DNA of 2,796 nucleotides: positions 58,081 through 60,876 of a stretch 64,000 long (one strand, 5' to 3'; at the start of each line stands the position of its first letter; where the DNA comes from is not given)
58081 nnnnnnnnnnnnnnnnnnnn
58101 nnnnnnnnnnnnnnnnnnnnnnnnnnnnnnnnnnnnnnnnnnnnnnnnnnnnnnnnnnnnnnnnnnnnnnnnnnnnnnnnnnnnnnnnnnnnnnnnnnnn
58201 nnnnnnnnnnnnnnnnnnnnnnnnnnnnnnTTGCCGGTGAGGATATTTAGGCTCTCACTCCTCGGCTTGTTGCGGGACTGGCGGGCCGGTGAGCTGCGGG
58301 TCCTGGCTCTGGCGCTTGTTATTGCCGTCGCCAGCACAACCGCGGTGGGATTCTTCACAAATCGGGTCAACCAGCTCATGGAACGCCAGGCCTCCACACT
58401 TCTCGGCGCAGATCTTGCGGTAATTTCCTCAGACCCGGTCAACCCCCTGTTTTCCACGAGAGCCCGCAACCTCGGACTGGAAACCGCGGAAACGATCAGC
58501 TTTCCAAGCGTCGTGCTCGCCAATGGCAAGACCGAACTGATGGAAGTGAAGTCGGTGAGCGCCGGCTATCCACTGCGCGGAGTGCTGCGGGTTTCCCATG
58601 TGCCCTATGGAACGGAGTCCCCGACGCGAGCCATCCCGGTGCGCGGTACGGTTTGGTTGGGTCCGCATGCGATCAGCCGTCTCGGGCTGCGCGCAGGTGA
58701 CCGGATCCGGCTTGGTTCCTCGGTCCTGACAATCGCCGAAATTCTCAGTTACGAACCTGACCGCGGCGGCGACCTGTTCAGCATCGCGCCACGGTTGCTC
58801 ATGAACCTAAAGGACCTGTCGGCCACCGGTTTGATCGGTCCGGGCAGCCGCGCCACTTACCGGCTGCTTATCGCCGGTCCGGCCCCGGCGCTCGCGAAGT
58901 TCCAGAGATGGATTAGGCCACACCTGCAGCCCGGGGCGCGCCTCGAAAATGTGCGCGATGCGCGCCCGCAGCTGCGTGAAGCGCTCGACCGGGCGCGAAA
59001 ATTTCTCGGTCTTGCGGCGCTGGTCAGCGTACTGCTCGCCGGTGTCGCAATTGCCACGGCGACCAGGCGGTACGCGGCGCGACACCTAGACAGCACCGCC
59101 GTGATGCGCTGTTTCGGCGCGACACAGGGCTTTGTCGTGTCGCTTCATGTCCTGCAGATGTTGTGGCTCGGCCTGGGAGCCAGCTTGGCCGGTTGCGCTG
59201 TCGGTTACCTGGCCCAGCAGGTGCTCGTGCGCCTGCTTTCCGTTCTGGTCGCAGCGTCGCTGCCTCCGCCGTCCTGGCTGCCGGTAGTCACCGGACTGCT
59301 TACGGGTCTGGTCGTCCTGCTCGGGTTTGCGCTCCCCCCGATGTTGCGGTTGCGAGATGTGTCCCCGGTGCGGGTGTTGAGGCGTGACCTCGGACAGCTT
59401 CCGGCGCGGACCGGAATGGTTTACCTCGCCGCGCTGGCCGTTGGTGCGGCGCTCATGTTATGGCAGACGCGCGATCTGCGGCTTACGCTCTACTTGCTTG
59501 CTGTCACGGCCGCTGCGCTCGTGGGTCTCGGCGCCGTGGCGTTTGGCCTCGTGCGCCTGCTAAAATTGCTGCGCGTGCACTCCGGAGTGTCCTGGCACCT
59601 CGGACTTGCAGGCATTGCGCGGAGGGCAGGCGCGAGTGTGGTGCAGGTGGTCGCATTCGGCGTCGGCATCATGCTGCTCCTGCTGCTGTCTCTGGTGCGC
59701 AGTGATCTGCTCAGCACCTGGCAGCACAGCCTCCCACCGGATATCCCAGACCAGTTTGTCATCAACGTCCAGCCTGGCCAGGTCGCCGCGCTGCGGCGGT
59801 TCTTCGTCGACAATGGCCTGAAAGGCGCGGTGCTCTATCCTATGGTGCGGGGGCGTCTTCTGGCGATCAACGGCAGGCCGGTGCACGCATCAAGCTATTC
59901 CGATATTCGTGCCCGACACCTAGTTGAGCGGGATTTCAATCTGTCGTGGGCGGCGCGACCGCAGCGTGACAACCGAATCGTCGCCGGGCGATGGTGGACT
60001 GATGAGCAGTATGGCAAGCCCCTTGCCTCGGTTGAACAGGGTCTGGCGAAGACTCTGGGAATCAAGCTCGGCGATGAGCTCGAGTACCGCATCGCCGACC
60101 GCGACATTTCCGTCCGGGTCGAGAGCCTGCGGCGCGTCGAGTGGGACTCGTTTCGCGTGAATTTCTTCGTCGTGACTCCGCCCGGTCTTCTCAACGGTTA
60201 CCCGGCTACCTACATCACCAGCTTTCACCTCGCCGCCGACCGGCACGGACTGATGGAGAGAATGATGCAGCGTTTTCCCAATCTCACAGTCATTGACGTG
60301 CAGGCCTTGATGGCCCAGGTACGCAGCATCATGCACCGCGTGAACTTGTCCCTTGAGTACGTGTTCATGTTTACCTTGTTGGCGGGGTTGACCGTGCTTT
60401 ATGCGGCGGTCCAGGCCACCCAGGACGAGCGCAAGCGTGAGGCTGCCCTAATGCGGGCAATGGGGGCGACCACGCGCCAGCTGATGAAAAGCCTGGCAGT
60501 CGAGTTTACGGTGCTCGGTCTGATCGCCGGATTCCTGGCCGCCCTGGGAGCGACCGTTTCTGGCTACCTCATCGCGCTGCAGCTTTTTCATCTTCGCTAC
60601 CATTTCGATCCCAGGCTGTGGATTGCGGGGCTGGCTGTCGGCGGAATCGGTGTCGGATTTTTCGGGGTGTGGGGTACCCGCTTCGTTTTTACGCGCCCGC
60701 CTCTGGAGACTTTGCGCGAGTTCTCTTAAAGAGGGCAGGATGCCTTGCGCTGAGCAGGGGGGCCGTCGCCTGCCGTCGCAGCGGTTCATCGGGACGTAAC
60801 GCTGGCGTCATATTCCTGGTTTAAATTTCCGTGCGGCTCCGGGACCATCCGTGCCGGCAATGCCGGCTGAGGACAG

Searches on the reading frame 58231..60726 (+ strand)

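Call 37: search_protein_families(library=pfam, proteins=[window:58231-60726:+], max_evalue=0.00001)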
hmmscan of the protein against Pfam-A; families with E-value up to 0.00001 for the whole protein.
window:58231-60726:+ (832 aa): 2 families
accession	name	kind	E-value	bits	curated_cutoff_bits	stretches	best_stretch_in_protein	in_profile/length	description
PF02687.27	FtsX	-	1.1e-22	80.8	25.5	2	712-814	4-109/120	FtsX-like permease C-terminal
PF12704.14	MacB_PCD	-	2.8e-08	34.7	27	0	26-200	5-180/207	MacB-like periplasmic core domain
